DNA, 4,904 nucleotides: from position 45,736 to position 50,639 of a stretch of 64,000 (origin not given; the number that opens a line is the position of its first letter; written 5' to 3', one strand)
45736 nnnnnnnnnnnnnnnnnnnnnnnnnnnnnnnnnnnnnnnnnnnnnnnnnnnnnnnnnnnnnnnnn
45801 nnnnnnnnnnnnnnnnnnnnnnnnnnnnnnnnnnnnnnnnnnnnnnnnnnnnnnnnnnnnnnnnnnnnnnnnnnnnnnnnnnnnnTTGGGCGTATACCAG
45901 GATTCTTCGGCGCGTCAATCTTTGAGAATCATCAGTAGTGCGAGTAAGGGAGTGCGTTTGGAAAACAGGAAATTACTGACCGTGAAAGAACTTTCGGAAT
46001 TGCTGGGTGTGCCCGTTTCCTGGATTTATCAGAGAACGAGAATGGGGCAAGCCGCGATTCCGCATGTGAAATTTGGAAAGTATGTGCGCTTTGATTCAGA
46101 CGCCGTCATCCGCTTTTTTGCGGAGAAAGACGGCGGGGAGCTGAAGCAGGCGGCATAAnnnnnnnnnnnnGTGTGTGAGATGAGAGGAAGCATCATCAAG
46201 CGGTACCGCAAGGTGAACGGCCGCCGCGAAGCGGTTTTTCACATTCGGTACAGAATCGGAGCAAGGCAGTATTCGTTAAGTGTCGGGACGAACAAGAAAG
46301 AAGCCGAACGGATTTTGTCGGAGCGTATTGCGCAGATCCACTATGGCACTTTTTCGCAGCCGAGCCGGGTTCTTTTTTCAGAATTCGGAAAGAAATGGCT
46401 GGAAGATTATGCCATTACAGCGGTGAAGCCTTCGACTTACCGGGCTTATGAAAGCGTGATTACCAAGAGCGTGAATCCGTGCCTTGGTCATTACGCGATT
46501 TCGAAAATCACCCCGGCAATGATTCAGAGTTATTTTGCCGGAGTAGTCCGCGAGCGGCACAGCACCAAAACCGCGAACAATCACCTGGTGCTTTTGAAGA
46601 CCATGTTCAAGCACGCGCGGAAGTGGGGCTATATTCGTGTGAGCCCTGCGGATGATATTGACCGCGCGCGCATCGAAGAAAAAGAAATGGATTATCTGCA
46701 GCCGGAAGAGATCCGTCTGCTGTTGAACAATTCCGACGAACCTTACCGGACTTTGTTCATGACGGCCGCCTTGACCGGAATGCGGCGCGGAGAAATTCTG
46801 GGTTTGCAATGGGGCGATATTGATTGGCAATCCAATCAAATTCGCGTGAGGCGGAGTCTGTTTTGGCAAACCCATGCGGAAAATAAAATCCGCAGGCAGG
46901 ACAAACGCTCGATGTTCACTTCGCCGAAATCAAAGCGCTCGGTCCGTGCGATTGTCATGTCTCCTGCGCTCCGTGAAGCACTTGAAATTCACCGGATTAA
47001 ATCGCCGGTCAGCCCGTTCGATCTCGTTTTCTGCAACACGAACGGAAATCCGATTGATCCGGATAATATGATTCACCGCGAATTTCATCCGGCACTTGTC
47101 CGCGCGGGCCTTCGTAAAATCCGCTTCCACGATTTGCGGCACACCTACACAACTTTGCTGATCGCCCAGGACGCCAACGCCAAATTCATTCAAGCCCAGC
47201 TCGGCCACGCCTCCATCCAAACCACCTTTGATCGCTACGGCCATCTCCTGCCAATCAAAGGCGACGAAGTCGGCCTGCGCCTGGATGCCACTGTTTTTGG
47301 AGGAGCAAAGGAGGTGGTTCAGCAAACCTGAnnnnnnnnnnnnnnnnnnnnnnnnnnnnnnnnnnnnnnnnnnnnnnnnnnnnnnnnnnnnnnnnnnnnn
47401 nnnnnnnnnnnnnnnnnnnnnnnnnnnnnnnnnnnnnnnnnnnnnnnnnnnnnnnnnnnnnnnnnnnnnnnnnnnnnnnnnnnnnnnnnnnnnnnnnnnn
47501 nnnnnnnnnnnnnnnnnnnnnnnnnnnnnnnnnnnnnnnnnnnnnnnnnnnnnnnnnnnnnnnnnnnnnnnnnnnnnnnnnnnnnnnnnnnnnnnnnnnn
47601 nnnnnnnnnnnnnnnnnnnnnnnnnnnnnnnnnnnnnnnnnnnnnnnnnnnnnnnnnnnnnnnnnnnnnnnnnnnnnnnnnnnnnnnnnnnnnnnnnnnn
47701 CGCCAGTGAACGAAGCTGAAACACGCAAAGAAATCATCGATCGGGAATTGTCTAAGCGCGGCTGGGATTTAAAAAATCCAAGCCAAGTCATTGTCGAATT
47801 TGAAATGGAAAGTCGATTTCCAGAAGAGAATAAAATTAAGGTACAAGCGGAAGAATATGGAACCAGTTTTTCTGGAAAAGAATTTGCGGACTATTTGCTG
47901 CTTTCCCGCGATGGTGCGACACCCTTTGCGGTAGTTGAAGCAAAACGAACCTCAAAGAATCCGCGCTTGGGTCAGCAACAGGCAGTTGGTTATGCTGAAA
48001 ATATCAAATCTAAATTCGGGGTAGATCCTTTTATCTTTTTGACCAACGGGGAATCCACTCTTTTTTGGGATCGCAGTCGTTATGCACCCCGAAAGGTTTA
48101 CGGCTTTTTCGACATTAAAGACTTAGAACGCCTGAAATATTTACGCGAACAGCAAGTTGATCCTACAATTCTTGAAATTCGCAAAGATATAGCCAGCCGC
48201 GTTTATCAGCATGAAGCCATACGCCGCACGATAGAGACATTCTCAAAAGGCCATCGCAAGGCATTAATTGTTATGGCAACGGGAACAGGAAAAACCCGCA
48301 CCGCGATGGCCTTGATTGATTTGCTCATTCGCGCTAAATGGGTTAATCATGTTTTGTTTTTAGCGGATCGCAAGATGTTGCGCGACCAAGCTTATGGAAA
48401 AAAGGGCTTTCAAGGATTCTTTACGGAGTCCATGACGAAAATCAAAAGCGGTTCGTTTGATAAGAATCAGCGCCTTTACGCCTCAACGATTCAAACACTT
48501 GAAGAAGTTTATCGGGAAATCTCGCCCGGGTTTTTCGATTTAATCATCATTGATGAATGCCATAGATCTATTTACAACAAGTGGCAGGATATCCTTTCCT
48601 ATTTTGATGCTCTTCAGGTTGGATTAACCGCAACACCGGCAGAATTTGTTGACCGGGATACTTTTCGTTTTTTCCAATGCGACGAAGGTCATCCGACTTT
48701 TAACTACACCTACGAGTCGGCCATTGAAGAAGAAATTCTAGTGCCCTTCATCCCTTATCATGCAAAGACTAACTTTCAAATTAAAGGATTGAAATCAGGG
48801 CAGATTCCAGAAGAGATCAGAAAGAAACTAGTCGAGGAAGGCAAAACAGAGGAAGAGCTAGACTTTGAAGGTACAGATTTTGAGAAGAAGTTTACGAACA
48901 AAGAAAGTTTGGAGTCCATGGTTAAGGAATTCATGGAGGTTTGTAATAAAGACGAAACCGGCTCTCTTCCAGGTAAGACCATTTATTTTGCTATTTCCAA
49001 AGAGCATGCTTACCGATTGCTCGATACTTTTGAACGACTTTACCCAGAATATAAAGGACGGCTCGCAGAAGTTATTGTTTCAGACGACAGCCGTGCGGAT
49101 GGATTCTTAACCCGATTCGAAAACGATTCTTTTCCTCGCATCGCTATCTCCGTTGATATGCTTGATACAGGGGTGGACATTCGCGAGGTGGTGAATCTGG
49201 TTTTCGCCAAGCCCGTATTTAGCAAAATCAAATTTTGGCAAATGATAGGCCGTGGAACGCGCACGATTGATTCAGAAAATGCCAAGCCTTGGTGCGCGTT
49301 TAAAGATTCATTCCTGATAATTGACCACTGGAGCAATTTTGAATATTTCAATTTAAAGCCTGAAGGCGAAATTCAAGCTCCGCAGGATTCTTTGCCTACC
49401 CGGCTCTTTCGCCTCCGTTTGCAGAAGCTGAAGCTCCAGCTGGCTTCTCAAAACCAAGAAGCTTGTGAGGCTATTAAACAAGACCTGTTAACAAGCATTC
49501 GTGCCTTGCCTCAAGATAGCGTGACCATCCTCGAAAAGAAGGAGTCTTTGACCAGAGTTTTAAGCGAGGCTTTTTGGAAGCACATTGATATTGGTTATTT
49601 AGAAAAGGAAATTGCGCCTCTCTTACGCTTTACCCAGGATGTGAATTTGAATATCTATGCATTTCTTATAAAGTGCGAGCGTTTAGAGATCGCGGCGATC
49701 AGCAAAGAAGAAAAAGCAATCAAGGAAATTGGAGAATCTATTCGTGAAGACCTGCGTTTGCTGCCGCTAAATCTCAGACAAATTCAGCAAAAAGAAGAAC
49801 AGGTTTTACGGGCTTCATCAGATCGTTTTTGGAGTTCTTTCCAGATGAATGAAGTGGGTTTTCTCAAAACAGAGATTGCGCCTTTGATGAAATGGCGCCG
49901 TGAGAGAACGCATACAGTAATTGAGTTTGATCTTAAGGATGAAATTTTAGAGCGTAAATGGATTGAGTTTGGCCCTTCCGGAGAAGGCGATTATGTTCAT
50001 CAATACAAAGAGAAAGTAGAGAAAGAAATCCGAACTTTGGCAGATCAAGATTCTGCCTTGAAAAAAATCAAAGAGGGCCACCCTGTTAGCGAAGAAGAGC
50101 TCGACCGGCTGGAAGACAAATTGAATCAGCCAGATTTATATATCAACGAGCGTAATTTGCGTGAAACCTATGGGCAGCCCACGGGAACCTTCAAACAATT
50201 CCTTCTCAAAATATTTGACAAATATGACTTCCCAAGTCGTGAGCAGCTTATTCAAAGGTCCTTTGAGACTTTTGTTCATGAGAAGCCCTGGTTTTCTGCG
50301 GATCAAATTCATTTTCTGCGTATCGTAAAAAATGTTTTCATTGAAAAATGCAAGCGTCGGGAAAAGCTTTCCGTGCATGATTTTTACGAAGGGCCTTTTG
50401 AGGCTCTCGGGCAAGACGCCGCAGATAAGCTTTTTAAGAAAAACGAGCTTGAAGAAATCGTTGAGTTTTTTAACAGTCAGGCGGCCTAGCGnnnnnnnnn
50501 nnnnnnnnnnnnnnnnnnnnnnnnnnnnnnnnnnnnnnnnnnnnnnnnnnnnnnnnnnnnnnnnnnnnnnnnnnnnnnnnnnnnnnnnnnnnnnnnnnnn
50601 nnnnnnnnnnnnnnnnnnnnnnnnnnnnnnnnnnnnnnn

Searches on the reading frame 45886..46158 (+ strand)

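Call 61: search_protein_families(library=padloc, proteins=[window:45886-46158:+], max_evalue=0.00001)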
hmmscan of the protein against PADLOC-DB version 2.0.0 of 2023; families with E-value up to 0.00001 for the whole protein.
window:45886-46158:+ (90 aa): 1 family
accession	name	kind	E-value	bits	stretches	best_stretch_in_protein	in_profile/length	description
PDLC04133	mad1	-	6.9e-07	27.5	1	27-81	2-54/60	mads_1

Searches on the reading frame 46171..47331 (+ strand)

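Call 8: search_protein_families(library=pfam, proteins=[window:46171-47331:+], max_evalue=0.001)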
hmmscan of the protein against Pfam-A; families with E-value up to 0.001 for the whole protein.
window:46171-47331:+ (386 aa): 5 families
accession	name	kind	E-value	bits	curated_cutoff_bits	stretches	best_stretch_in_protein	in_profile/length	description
PF00589.27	Phage_integrase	-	1.6e-26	93.5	27.1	1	175-359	2-168/172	Phage integrase family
PF14659.12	Phage_int_SAM_3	-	2.6e-14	53.6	22.6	1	69-121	2-53/58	Phage integrase, N-terminal SAM-like domain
PF13102.12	Phage_int_SAM_5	-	4.3e-07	30.6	22.3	1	69-159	2-92/98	Phage integrase SAM-like domain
PF22022.2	Phage_int_M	-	2.3e-06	28.2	27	1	69-165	1-95/96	Phage integrase central domain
PF13495.12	Phage_int_SAM_4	-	0.00011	23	27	1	74-149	3-78/85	Phage integrase, N-terminal SAM-like domain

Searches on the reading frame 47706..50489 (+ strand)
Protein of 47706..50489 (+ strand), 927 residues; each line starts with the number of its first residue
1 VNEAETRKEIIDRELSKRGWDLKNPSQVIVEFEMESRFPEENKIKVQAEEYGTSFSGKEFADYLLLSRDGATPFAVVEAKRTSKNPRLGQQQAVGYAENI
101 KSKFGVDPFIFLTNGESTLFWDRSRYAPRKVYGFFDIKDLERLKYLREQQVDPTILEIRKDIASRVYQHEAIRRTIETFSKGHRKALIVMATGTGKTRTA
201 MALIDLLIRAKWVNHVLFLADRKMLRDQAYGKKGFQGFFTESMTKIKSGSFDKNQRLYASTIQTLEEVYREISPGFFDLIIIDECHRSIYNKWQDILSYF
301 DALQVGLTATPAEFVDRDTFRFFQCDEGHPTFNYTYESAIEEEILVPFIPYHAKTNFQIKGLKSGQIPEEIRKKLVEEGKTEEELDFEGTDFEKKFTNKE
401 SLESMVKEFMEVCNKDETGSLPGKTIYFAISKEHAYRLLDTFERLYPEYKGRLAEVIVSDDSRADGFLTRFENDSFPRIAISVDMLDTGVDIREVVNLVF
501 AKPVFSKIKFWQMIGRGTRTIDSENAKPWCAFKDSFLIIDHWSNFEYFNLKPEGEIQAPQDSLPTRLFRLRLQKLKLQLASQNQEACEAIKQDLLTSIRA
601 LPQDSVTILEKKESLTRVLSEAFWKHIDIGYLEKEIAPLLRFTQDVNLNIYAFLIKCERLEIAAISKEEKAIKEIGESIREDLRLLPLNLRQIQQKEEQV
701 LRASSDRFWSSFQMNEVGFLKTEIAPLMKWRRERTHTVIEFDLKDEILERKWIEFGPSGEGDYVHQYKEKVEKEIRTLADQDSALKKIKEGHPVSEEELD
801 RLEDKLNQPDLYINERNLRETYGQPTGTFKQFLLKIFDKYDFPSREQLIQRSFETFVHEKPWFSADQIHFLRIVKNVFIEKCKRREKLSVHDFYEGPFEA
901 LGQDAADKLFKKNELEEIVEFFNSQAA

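Call 8: search_protein_families(library=pfam, proteins=[window:47706-50489:+], max_evalue=0.001)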
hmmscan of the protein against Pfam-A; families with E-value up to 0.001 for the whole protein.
window:47706-50489:+ (927 aa): 6 families
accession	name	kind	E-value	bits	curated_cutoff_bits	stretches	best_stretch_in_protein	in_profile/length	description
PF04851.21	ResIII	-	4.1e-40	137.8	22.5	1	164-312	4-163/164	Type III restriction enzyme, res subunit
PF08463.15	EcoEI_R_C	-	9.7e-19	68.5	24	1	766-924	2-160/163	EcoEI R protein C-terminal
PF18766.7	SWI2_SNF2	-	1.1e-17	64.9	26.7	1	167-357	1-196/221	SWI2/SNF2 ATPase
PF04313.20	HSDR_N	-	2.1e-09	38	25.1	1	1-127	2-196/198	Type I restriction enzyme R protein N terminus (HSDR_N)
PF00270.35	DEAD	-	4.9e-07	30.1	26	1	170-315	6-164/167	DEAD/DEAH box helicase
PF00271.37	Helicase_C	-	3e-05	24.7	23.5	1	422-519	15-108/110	Helicase conserved C-terminal domain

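Call 61: search_protein_families(library=padloc, proteins=[window:47706-50489:+], max_evalue=0.00001)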
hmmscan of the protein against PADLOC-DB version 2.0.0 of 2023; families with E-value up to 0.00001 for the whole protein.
window:47706-50489:+ (927 aa): 12 families
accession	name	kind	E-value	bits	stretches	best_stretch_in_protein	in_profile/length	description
PDLC03047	REase_I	-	6.5e-139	462.6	1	2-912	198-1088/1107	Type I restriction enzyme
PDLC03049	REase_I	-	2.1e-59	199.4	1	2-532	10-535/807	Type I restriction enzyme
PDLC03042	REase_I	-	3.7e-37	125.3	1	162-528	443-838/1170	Type I restriction enzyme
PDLC03658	mREase_IV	-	3.3e-21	72.8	1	136-366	194-422/953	Type IV methyl-directed restriction enzyme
PDLC02707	PbeA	-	3.7e-19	66.8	1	156-500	245-597/672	PbeA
PDLC03659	mREase_IV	-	3e-15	53.2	2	175-348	231-406/945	Type IV methyl-directed restriction enzyme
PDLC02704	PbeA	-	6.3e-13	46.1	0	150-210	241-297/682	PbeA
PDLC02703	PbeA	-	2e-12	44.5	1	165-525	246-603/626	PbeA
PDLC02706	PbeA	-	3.2e-11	40.5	1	164-516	270-655/722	PbeA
PDLC03048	REase_I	-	2.7e-10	37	1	174-366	260-465/976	Type I restriction enzyme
PDLC03040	REase_I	-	3.8e-08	29.6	0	301-451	439-579/1029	Type I restriction enzyme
PDLC02705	PbeA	-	4.3e-08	29.8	1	255-524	335-624/691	PbeA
